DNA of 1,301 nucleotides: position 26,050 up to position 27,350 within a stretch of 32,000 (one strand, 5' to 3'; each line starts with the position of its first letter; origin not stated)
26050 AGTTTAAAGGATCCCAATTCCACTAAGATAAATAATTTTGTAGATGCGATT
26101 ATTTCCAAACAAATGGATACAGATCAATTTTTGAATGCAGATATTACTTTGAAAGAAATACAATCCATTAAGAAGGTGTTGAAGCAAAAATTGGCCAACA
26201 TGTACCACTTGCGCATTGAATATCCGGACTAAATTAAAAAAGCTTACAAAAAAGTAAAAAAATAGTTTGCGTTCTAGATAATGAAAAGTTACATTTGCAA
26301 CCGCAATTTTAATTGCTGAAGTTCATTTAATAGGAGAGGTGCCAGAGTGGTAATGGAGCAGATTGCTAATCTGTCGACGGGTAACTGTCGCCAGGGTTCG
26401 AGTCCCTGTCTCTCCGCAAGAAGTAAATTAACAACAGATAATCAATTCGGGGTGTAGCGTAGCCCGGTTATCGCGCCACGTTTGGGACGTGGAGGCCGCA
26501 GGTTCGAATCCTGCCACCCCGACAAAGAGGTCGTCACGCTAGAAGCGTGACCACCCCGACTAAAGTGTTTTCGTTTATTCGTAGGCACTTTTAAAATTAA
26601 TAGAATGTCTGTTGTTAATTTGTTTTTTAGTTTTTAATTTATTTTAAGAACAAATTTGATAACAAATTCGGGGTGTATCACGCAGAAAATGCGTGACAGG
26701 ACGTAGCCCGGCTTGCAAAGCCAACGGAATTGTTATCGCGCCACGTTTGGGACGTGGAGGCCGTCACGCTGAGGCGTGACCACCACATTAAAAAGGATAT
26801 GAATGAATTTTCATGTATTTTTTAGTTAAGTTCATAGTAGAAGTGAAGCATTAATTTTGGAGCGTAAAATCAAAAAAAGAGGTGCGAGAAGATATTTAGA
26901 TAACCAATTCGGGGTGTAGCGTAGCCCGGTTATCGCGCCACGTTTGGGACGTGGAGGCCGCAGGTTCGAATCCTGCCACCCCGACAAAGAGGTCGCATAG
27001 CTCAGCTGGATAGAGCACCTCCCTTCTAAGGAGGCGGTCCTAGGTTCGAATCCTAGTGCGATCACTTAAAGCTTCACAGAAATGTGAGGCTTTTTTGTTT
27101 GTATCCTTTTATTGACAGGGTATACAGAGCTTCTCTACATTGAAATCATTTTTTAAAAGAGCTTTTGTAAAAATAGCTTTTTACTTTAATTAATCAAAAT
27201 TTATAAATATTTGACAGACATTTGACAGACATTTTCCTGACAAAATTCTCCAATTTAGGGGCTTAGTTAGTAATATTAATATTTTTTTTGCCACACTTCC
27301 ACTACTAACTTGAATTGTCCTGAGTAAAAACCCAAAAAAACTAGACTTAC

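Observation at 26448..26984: Triplicated tRNA-Pro unit whose middle copy is disrupted only by hairpin insertions, not by point mutations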

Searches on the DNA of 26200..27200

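Call 6: search_rna_families(source=window, start=26200, end=27200, threshold=evalue, max_evalue=10, show_alignments=6)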
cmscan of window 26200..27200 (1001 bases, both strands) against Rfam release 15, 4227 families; matches with E-value up to 10: 17.
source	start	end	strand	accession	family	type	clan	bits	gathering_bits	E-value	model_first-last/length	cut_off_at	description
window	26991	27064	+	RF00005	tRNA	Gene; tRNA;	CL00001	68.9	29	9.8e-15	1-71/71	no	tRNA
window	26448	26522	+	RF00005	tRNA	Gene; tRNA;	CL00001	67.5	29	2.4e-14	1-71/71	no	tRNA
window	26910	26984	+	RF00005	tRNA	Gene; tRNA;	CL00001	67.5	29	2.4e-14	1-71/71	no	tRNA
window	26333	26416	+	RF00005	tRNA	Gene; tRNA;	CL00001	54.4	29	9.7e-11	1-71/71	no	tRNA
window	26366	26416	-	RF04351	Plastid-psbl-rps4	Cis-reg;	-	45.4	68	3.1e-08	1-53/53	no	Plastid-psbl-rps4 3UTR RNA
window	26986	27098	+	RF02435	SpF41_sRNA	Gene; sRNA;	-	33.8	52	0.0028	1-105/105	no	Streptococcus sRNA SpF41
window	26953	27019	+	RF02553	YrlA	Gene; sRNA;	-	24.3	69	0.013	24-84/114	no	Y RNA-like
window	26991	27065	-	RF04354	Plastid-ycf2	Cis-reg;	-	23.3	65.7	0.037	1-75/75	no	Plastid-ycf2 5UTR RNA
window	26528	26663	+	RF02060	STnc410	Gene; sRNA;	-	22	50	0.029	1-158/158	no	Enterobacterial sRNA STnc410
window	27062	27175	+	RF01858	RsaF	Gene; sRNA;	-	20.1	60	0.44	1-119/119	no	RNA Staph. aureus F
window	27040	27099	+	RF01859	Phe_leader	Cis-reg; leader;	-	19.5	55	2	1-125/125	no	Phenylalanine leader peptide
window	26355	26415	+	RF01684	mascRNA-menRNA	Gene;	-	18.5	42.5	0.82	1-56/56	no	MALAT1-associated small cytoplasmic RNA/MEN beta RNA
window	27076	27174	+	RF01443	S_pombe_snR91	Gene; snRNA; snoRNA; HACA-box;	-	17.4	50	3.3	1-144/144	no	small nucleolar RNA snR91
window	26448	26523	-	RF04354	Plastid-ycf2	Cis-reg;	-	16.9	65.7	2.2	1-75/75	no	Plastid-ycf2 5UTR RNA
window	27056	27099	+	RF02386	sau-19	Gene; sRNA;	-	16.4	80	9.9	1-75/75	no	Staphylococcus sRNA sau-19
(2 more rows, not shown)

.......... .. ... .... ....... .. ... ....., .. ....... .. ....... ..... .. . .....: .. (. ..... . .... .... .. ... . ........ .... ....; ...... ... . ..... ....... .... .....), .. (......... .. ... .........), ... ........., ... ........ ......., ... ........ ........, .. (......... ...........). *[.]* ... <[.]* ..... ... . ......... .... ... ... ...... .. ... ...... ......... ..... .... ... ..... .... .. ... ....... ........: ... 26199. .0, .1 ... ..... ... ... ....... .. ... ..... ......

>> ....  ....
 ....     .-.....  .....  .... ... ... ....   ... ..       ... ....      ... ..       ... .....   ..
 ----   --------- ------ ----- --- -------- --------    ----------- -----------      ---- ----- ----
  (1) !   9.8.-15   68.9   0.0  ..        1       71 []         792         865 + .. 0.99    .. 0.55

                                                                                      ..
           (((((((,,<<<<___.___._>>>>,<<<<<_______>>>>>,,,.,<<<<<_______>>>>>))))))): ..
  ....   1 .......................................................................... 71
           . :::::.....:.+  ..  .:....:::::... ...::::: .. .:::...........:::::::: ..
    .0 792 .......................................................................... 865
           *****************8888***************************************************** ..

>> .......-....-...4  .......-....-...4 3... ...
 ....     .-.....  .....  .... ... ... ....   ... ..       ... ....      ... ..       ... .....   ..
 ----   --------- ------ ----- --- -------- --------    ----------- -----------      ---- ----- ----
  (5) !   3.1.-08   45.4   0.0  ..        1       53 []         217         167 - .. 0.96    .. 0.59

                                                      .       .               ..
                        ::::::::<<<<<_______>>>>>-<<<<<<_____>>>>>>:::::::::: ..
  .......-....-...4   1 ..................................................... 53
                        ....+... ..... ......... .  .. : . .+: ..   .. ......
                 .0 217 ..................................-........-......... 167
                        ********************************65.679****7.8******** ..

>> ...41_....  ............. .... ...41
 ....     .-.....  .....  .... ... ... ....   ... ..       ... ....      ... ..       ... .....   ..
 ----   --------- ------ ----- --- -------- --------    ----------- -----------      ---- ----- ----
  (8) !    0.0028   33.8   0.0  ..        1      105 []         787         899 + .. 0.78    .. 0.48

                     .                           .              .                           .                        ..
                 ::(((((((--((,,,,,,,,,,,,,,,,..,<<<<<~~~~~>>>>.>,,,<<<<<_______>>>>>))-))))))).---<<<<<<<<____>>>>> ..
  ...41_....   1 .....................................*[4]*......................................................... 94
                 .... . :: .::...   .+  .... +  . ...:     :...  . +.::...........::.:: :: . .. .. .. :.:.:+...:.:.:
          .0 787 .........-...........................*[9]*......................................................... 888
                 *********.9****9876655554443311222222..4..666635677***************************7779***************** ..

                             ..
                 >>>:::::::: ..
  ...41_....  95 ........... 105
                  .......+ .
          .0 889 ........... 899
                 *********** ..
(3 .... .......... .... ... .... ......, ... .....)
